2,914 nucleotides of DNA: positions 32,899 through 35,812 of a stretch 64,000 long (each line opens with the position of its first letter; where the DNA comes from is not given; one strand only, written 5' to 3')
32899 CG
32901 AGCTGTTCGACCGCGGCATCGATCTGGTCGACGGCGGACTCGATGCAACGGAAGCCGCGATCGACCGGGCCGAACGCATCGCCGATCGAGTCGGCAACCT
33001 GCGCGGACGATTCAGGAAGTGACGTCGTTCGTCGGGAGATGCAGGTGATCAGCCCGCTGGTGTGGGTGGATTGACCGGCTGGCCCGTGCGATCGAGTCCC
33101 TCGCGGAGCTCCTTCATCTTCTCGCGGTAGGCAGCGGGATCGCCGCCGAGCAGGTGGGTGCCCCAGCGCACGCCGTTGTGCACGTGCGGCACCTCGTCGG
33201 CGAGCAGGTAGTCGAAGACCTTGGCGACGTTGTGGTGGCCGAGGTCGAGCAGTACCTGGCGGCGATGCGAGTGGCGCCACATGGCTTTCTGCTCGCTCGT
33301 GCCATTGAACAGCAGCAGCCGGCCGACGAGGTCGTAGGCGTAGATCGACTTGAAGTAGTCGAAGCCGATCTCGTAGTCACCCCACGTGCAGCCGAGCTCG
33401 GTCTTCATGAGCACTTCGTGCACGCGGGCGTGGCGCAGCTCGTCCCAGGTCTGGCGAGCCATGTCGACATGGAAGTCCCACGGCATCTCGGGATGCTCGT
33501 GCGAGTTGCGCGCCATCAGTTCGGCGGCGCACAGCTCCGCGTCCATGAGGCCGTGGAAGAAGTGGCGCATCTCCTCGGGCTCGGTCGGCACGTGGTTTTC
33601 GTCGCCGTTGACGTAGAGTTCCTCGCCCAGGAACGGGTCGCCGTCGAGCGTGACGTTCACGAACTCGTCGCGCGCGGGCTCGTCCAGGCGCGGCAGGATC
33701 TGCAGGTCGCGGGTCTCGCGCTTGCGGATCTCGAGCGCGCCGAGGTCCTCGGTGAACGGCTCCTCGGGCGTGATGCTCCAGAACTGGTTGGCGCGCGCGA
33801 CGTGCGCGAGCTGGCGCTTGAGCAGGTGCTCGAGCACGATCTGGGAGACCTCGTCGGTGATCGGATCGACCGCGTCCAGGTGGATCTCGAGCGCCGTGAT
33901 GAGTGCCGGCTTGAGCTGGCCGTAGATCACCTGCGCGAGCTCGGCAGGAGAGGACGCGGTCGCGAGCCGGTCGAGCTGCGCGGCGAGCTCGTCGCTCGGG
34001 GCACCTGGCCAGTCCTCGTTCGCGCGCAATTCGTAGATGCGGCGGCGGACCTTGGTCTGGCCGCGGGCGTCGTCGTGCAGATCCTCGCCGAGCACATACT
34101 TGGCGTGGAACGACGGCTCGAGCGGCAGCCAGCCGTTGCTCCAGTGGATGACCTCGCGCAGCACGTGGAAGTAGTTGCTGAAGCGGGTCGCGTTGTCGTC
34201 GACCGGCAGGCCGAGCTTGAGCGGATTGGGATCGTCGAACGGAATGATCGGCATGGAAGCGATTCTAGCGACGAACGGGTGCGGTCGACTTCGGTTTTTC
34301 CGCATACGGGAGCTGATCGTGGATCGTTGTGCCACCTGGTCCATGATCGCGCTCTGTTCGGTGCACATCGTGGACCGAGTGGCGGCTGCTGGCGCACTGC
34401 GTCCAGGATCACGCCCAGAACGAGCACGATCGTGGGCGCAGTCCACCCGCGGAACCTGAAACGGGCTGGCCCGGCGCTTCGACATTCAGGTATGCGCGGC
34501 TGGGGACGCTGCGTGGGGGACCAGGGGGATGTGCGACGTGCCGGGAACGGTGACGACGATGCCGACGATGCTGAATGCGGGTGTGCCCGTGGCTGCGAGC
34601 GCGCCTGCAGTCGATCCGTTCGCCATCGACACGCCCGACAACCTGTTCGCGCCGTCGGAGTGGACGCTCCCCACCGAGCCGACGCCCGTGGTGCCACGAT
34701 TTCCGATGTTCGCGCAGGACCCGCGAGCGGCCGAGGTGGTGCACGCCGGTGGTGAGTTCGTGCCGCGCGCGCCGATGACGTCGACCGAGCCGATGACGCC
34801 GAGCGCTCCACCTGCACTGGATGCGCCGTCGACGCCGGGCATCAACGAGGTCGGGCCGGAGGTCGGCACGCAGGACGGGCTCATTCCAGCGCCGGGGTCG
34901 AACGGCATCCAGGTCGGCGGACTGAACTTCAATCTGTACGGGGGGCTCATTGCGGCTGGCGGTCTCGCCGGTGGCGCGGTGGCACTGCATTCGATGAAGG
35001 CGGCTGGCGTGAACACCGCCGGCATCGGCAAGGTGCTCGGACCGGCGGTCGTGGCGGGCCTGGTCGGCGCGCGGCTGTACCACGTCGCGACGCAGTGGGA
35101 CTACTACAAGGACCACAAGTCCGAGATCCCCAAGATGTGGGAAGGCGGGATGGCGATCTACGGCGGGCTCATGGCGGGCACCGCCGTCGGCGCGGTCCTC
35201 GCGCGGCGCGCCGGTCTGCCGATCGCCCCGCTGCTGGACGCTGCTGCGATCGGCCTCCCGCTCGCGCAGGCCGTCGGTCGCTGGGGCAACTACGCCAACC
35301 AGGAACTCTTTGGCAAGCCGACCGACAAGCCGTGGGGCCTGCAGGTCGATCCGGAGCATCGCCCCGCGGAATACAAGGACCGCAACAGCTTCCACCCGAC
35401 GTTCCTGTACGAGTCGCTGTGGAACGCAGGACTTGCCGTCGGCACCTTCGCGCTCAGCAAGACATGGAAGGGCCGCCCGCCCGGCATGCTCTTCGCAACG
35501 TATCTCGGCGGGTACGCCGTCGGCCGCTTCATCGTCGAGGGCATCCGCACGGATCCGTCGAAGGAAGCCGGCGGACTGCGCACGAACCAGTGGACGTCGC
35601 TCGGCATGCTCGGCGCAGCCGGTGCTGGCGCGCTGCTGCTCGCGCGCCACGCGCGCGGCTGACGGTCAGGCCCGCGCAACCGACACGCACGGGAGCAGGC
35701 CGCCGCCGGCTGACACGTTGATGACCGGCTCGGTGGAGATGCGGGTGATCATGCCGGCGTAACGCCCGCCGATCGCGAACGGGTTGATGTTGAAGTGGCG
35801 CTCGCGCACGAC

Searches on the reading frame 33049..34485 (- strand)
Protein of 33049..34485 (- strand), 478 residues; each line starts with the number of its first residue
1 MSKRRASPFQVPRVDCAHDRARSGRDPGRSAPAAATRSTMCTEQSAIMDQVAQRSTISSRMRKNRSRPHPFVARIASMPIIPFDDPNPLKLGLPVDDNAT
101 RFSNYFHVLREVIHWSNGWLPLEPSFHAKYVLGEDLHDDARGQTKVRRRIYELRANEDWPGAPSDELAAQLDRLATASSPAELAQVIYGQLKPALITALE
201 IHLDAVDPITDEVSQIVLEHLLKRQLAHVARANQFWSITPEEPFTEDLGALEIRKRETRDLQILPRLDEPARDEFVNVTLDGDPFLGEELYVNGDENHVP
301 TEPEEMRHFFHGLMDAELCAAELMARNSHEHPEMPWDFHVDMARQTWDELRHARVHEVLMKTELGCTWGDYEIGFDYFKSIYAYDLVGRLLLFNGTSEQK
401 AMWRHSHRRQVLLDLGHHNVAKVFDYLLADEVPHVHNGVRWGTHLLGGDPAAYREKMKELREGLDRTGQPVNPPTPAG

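Call 11: search_protein_families(library=pfam, proteins=[window:33049-34485:-], max_evalue=0.001)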
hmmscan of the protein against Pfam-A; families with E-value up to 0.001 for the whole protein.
window:33049-34485:- (478 aa): 1 family
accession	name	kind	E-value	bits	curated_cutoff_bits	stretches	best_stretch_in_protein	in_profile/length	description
PF04305.20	DUF455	-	2.3e-14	54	34.3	1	302-463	59-225/247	Protein of unknown function (DUF455)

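Call 19: search_protein_families(library=ncbifam, proteins=[window:33049-34485:-], max_evalue=0.01)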
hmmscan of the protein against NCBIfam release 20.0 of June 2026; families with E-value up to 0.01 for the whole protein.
window:33049-34485:- (478 aa): 0 families

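Call 21: search_solved_structures(query=window:33049-34485:-, max_evalue=1)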
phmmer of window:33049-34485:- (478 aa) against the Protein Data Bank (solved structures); distinct sequences matched with E-value up to 1: 0.

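Call 22: find_homologous_proteins(query=window:33049-34485:-)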
Query window:33049-34485:- (478 aa): 975 proteins with E <= 0.001 among 8000 candidates; the best 120 are listed.
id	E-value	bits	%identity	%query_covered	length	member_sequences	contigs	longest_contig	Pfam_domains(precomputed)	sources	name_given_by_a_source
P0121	1.1e-252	858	90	84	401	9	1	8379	PF04305.21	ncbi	-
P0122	7.7e-251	851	90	84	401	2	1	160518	PF04305.21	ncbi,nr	ncbi:MAG: hypothetical protein JWL76_180 [Thermoleophilia bacterium]|nr:hypothetical protein [Thermo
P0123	2.0e-240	817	87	83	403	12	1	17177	PF04305.21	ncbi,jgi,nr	ncbi:MAG: hypothetical protein JWO69_1499 [Thermoleophilia bacterium]|jgi:hypothetical protein|nr:hy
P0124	4.9e-239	813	86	84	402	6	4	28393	PF04305.21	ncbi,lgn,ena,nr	ncbi:MAG: DUF455 family protein [Thermoleophilia bacterium]|nr:DUF455 family protein [Thermoleophili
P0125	3.2e-238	810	85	84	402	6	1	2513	PF04305.21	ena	-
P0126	2.0e-237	807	85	84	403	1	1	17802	PF04305.21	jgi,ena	-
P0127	8.0e-235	799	85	84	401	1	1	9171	PF04305.21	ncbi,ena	-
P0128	5.2e-234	796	84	84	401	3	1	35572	PF04305.21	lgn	-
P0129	1.3e-233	795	84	84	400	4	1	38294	PF04305.21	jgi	jgi:hypothetical protein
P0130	5.9e-231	786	85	83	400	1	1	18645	PF04305.21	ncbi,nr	ncbi:MAG: hypothetical protein JWN72_711 [Thermoleophilia bacterium]|nr:hypothetical protein [Thermo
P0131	8.5e-226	769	81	84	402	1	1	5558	PF04305.21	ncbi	-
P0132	9.8e-226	769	81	84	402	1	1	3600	PF04305.21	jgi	jgi:hypothetical protein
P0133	8.2e-225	766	81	83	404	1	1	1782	PF04305.21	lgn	-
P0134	6.6e-220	749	80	83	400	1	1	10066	PF04305.21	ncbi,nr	ncbi:MAG: hypothetical protein JWN41_679 [Thermoleophilia bacterium]|nr:hypothetical protein [Thermo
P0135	4.9e-216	737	80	83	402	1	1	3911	PF04305.21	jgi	jgi:hypothetical protein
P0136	3.9e-213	727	78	84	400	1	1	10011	PF04305.21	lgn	-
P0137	1.7e-192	659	84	70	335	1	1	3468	PF04305.21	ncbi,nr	ncbi:MAG: hypothetical protein JWM98_440, partial [Thermoleophilia bacterium]|nr:hypothetical protei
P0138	5.9e-183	628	71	81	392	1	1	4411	PF04305.21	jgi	jgi:hypothetical protein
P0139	1.3e-182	626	71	80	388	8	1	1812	PF04305.21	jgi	-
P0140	1.3e-182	626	71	80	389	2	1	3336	PF04305.21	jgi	jgi:hypothetical protein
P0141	3.7e-182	625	71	82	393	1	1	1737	PF04305.21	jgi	jgi:hypothetical protein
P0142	7.0e-182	624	71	80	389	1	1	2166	PF04305.21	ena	-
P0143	1.2e-181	623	70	81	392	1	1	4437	PF04305.21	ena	-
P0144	1.7e-181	623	70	81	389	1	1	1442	PF04305.21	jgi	jgi:hypothetical protein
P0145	1.7e-181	623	70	81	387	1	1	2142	PF04305.21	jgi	jgi:hypothetical protein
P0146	3.4e-181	622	70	80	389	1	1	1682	PF04305.21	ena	-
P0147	6.9e-181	621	69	81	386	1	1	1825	PF04305.21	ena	-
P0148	7.4e-181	621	71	80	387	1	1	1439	PF04305.21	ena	-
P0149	9.5e-181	620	69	81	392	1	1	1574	PF04305.21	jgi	jgi:hypothetical protein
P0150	9.9e-181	620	70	81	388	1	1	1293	PF04305.21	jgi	jgi:hypothetical protein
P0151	1.5e-180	620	69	82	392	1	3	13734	PF04305.21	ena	-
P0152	1.8e-180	619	70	81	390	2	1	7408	PF04305.21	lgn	-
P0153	2.4e-180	619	70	81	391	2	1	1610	PF04305.21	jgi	jgi:hypothetical protein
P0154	5.3e-180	618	70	80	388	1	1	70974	PF04305.21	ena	-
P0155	5.8e-180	618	70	80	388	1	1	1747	PF04305.21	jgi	jgi:hypothetical protein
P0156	8.0e-180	617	70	81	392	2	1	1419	PF04305.21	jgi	jgi:hypothetical protein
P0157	8.3e-180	617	70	81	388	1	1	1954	PF04305.21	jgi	jgi:hypothetical protein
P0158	9.1e-180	617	71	80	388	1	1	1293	PF04305.21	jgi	jgi:hypothetical protein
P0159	9.7e-180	617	70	80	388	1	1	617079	PF04305.21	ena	-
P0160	1.5e-179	616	70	80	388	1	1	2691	PF04305.21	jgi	-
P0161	1.8e-179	616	70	80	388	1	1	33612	PF04305.21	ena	-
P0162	3.7e-179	615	70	80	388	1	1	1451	PF04305.21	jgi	jgi:hypothetical protein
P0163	4.8e-179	615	70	81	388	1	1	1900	PF04305.21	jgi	jgi:hypothetical protein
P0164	5.2e-179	615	70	80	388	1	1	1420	PF04305.21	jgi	jgi:hypothetical protein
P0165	6.7e-179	614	70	80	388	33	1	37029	PF04305.21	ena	-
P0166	7.0e-179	614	71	80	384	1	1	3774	PF04305.21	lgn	-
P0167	9.6e-179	614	70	81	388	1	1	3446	PF04305.21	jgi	jgi:hypothetical protein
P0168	1.5e-178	613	69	80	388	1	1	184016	PF04305.21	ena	-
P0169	2.3e-178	612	70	80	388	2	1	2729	PF04305.21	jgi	jgi:hypothetical protein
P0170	2.6e-178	612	70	81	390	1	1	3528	PF04305.21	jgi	jgi:Protein of unknown function (DUF455)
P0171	2.9e-178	612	69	81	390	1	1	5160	PF04305.21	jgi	-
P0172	3.3e-178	612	69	80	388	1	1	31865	PF04305.21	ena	-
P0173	4.3e-178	612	69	81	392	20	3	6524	PF04305.21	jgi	jgi:hypothetical protein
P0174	4.3e-178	612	68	81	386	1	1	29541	PF04305.21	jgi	jgi:hypothetical protein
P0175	4.8e-178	611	69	80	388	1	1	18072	PF04305.21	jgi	-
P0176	5.1e-178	611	67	82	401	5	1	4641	PF04305.21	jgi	jgi:uncharacterized protein DUF455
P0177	5.8e-178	611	70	80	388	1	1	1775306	PF04305.21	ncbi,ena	-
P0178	6.0e-178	611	68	82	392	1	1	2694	PF04305.21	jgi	jgi:hypothetical protein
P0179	7.2e-178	611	69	81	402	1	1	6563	PF04305.21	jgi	jgi:Protein of unknown function (DUF455)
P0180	8.8e-178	611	67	81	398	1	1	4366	PF04305.21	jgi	jgi:hypothetical protein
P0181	9.1e-178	610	69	80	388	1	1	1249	PF04305.21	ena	-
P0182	9.8e-178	610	69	81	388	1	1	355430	PF04305.21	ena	-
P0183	1.4e-177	610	68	80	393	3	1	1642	PF04305.21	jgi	jgi:hypothetical protein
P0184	1.7e-177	610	70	80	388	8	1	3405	PF04305.21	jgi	jgi:hypothetical protein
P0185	1.8e-177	609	69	81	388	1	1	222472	PF04305.21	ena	-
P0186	2.4e-177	609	69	80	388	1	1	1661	PF04305.21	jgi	jgi:Protein of unknown function (DUF455)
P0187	3.0e-177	609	68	82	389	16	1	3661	PF04305.21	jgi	-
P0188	3.1e-177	609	70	80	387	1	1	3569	PF04305.21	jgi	jgi:hypothetical protein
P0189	3.4e-177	609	70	80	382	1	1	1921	PF04305.21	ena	-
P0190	3.9e-177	608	69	82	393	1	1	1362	PF04305.21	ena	-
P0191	3.9e-177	608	69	80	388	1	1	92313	PF04305.21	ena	-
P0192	4.0e-177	608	69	81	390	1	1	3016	PF04305.21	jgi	jgi:hypothetical protein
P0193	4.8e-177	608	69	80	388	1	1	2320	PF04305.21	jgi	jgi:hypothetical protein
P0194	6.2e-177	608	68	80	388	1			PF04305.21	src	-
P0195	6.7e-177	608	70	80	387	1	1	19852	PF04305.21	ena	-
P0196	6.9e-177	608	69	81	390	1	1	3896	PF04305.21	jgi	-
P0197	7.2e-177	607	68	82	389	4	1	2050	PF04305.21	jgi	jgi:Protein of unknown function (DUF455)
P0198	7.5e-177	607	69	80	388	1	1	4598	PF04305.21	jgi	jgi:hypothetical protein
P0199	9.2e-177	607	70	80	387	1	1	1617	PF04305.21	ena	-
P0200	1.3e-176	607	70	80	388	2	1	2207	PF04305.21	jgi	jgi:hypothetical protein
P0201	1.3e-176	607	68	80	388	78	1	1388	PF04305.21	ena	-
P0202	1.5e-176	606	69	80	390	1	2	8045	PF04305.21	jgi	jgi:hypothetical protein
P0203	1.7e-176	606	68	81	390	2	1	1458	PF04305.21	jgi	jgi:Protein of unknown function (DUF455)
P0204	1.7e-176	606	69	81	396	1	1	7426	PF04305.21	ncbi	-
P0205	1.8e-176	606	69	81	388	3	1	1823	PF04305.21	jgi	jgi:hypothetical protein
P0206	1.8e-176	606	68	81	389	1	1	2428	PF04305.21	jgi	jgi:hypothetical protein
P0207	2.1e-176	606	68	81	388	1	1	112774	PF04305.21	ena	-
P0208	2.5e-176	606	70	80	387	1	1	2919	PF04305.21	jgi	jgi:hypothetical protein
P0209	2.6e-176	606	70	81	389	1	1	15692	PF04305.21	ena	-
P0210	3.1e-176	605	69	81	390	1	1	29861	PF04305.21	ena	-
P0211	3.2e-176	605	69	80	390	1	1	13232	PF04305.21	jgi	jgi:Protein of unknown function (DUF455)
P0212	3.2e-176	605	69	81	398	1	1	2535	PF04305.21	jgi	jgi:hypothetical protein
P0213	4.5e-176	605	68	81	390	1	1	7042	PF04305.21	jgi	jgi:hypothetical protein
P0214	7.6e-176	604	68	82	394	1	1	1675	PF04305.21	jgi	jgi:uncharacterized protein DUF455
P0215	1.0e-175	604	69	81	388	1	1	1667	PF04305.21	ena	-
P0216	1.0e-175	604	68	80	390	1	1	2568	PF04305.21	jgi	jgi:hypothetical protein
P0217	1.0e-175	604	69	81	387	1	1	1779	PF04305.21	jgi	jgi:Protein of unknown function (DUF455)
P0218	1.1e-175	604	68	81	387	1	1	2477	PF04305.21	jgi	jgi:hypothetical protein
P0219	1.4e-175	603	70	81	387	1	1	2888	PF04305.21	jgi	jgi:hypothetical protein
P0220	1.4e-175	603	68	80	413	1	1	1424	PF04305.21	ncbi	-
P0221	1.5e-175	603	68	80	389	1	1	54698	PF04305.21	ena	-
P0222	1.7e-175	603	69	81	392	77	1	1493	PF04305.21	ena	-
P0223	1.7e-175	603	69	81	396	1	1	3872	PF04305.21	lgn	-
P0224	1.8e-175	603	69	80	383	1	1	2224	PF04305.21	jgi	jgi:hypothetical protein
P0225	1.9e-175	603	69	80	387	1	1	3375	PF04305.21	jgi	jgi:hypothetical protein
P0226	2.3e-175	603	68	80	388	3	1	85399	PF04305.21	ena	-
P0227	2.7e-175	602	68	80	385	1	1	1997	PF04305.21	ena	-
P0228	3.0e-175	602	69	80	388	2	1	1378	PF04305.21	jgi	jgi:hypothetical protein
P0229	3.1e-175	602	69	81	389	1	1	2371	PF04305.21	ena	-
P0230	3.4e-175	602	68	80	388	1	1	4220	PF04305.21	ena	-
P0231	4.0e-175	602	68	80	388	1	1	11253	PF04305.21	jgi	jgi:Protein of unknown function (DUF455)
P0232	4.2e-175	602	68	82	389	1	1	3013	PF04305.21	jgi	jgi:uncharacterized protein DUF455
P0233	4.2e-175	602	67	82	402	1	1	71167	PF04305.21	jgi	jgi:hypothetical protein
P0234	4.6e-175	602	68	82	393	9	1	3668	PF04305.21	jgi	jgi:Protein of unknown function (DUF455)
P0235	6.5e-175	601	68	81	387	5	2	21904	PF04305.21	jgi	jgi:Protein of unknown function (DUF455)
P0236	6.6e-175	601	68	82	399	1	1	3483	PF04305.21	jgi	jgi:hypothetical protein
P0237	6.9e-175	601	69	81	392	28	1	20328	PF04305.21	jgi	jgi:hypothetical protein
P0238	7.1e-175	601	69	82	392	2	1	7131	PF04305.21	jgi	jgi:Protein of unknown function (DUF455)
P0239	7.8e-175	601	68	81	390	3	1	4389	PF04305.21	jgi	jgi:Protein of unknown function (DUF455)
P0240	1.0e-174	600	68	81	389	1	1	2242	PF04305.21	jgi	jgi:hypothetical protein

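Call 42: predict_structure(alignment_id=A3)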
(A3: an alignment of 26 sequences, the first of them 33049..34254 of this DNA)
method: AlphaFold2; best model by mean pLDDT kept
length: 401 residues; sequences in the alignment: 26
mean_pLDDT: 58.7   pTM: 0.49
mean pLDDT of the five models: 58.7, 58.2, 55.8, 53.9, 53.4
residues with pLDDT >= 90: 0; 70-90: 122; 50-70: 118; < 50: 161
segments of 3 or more residues with pLDDT < 50: 1-6, 12-18, 43-46, 48-67, 73-84, 178-219, 297-320, 355-369, 386-401
pLDDT, mean of each block of 10 residues (from residue 1): 39 48 57 63 45 44 46 45 58 76 78 86 79 60 75 76 84 59 42 36 42 42 75 70 60 54 62 74 80 58 45 44 60 77 74 50 44 54 48 41 36
secondary structure, 60 per line:
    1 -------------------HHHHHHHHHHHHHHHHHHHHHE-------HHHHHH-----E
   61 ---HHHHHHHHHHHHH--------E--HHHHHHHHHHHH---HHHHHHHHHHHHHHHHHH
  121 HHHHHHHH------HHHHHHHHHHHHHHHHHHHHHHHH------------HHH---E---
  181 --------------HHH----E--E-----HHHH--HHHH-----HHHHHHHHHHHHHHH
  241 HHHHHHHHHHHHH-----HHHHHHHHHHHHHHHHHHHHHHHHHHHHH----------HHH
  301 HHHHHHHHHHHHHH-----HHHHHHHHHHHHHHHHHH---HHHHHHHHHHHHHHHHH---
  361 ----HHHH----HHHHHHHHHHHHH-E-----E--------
elements in order: H20-40 H49-54 H64-76 H88-99 H103-128 H135-158 H211-214 H217-220 H226-253 H259-287 H298-314 H320-337 H341-357 H365-368 H373-385

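Call 43: search_solved_structures(query=A3, max_evalue=10, show_alignments=2)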
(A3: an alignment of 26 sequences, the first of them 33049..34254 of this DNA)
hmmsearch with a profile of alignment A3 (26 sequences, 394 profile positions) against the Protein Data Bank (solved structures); distinct sequences matched with E-value up to 10: 0.

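Call 50: fold_search(model_id=the predicted structure, library=pdb)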
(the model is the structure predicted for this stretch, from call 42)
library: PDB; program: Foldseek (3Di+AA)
matches with E <= 10: 354; with E <= 0.001: 0
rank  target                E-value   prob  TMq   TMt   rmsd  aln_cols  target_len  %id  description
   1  5xx9_B                6.8e-02  1.00  0.23  0.54  11.5       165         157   18  Crystal structure of Bacterioferritin (released 2018-07-11)
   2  5xx9_E                6.8e-02  1.00  0.24  0.53  13.9       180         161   18  Crystal structure of Bacterioferritin (released 2018-07-11)
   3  5xx9_A                7.4e-02  1.00  0.23  0.53  14.3       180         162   18  Crystal structure of Bacterioferritin (released 2018-07-11)
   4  7y6f_C                1.2e-01  1.00  0.21  0.48  12.0       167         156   17  Cryo-EM structure of Apo form of ScBfr (released 2023-07-05)
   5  8sqq                  1.8e-01  1.00  0.22  0.51  11.3       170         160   18  Crystal Structure of Bacterioferritin (Bfr) from Brucella abortus (Apo Cubic Form 2, F16L mutant) (released 2023-05-17)
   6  5ls9_F                2.7e-01  0.99  0.22  0.50  13.3       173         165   14  Humanized Archaeal ferritin (released 2016-11-30)
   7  8jax_B                3.6e-01  1.00  0.23  0.53  10.1       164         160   18  Cryo-EM structure of Holo form of ScBfr with O symmetry (released 2023-08-02)
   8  3fvb_A                3.8e-01  0.98  0.21  0.47  11.3       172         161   18  Crystal structure of ferritin (bacterioferritin) from Brucella melitensis (released 2009-02-03)
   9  8sqr                  3.9e-01  0.99  0.22  0.50  10.8       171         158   18  Crystal Structure of Bacterioferritin (Bfr) from Brucella abortus (iron bound, F16L mutant) (released 2023-05-17)
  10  7tmv_A                4.1e-01  0.91  0.21  0.44  10.6       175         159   10  Crystal structure of a Putative structural protein from Klebsiella pneumoniae (released 2022-02-02)
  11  8sqo                  4.3e-01  0.97  0.21  0.47  10.0       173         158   16  Crystal Structure of Bacterioferritin (Bfr) from Brucella abortus (magnesium bound, F16L mutant) (released 2023-05-17)
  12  8wqy_E                4.3e-01  0.97  0.23  0.49  11.2       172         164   12  Fe-O nanocluster of form-XI in the 4-fold channel of Ureaplasma diversum ferritin (released 2024-06-12)
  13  9gzu                  4.3e-01  0.96  0.21  0.45  11.1       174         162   18  Crystal structure of apo-bacterioferritin (Bfr) from Brucella melitentsis (released 2025-10-15)
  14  2gyq_B                4.3e-01  0.95  0.21  0.44   8.9       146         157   14  YcfI, a putative structural protein from Rhodopseudomonas palustris. (released 2006-06-13)
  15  3fse_A                4.8e-01  0.91  0.20  0.23  18.5       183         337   12  Crystal structure of a two-domain protein containing dj-1/thij/pfpi-like and ferritin-like domains (ava_4496) from ana (released 2009-02-03)
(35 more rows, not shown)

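Call 81: search_protein_families(library=pfam, proteins=[window:33049-34254:-], max_evalue=5)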
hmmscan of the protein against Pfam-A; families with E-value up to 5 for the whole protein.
window:33049-34254:- (401 aa): 1 family
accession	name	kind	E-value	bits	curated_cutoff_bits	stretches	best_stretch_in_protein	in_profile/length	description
PF04305.20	DUF455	-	1.7e-14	54.4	34.3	1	224-386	58-225/247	Protein of unknown function (DUF455)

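Call 86: search_protein_families(library=padloc, proteins=[window:33049-34254:-], max_evalue=0.01)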
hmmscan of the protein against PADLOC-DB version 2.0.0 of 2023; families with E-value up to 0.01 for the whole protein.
window:33049-34254:- (401 aa): 0 families

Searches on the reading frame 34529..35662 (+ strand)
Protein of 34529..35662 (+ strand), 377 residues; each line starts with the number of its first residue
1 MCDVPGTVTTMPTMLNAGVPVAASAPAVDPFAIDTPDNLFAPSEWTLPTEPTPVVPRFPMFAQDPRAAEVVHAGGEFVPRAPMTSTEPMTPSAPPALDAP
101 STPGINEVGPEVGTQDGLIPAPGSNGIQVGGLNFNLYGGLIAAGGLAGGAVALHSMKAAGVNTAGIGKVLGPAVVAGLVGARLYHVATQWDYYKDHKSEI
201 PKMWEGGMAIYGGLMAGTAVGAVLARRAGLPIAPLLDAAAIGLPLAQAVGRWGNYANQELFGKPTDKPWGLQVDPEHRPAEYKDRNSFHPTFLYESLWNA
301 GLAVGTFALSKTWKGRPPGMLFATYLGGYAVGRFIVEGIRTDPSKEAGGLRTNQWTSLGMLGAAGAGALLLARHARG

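Call 11: search_protein_families(library=pfam, proteins=[window:34529-35662:+], max_evalue=0.001)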
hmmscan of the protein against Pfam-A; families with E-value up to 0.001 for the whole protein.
window:34529-35662:+ (377 aa): 1 family
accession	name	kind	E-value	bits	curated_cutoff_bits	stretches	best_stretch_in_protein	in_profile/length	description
PF01790.23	LGT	-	1.6e-59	201.6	24.9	1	127-364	4-234/240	Prolipoprotein diacylglyceryl transferase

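Call 19: search_protein_families(library=ncbifam, proteins=[window:34529-35662:+], max_evalue=0.01)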
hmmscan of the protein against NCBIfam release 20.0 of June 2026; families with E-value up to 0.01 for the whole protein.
window:34529-35662:+ (377 aa): 8 families
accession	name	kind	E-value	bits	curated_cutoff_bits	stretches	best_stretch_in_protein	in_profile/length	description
TIGR00544.1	lgt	equivalog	4.8e-41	141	118.9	1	127-355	15-249/280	prolipoprotein diacylglyceryl transferase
NF009611.0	PRK13108.1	equivalog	2.4e-40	138.9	636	1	119-359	8-263/476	prolipoprotein diacylglyceryl transferase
NF000778.0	PRK00052.3-4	equivalog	7.1e-25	88.1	334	1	127-360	6-233/252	prolipoprotein diacylglyceryl transferase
NF000784.0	PRK00052.4-5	subfamily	5.5e-20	71.7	409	1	127-271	6-151/298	prolipoprotein diacylglyceryl transferase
NF000779.0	PRK00052.3-5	equivalog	1.3e-14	54.6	405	1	127-270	11-155/257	prolipoprotein diacylglyceryl transferase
NF000775.0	PRK00052.2-5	equivalog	2.6e-14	53.2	428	1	173-345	72-248/288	prolipoprotein diacylglyceryl transferase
NF000780.0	PRK00052.4-1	equivalog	0.0032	16.7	547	1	176-263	72-162/327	prolipoprotein diacylglyceryl transferase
NF000777.0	PRK00052.3-2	equivalog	0.0047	16.5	558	1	177-258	83-164/310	prolipoprotein diacylglyceryl transferase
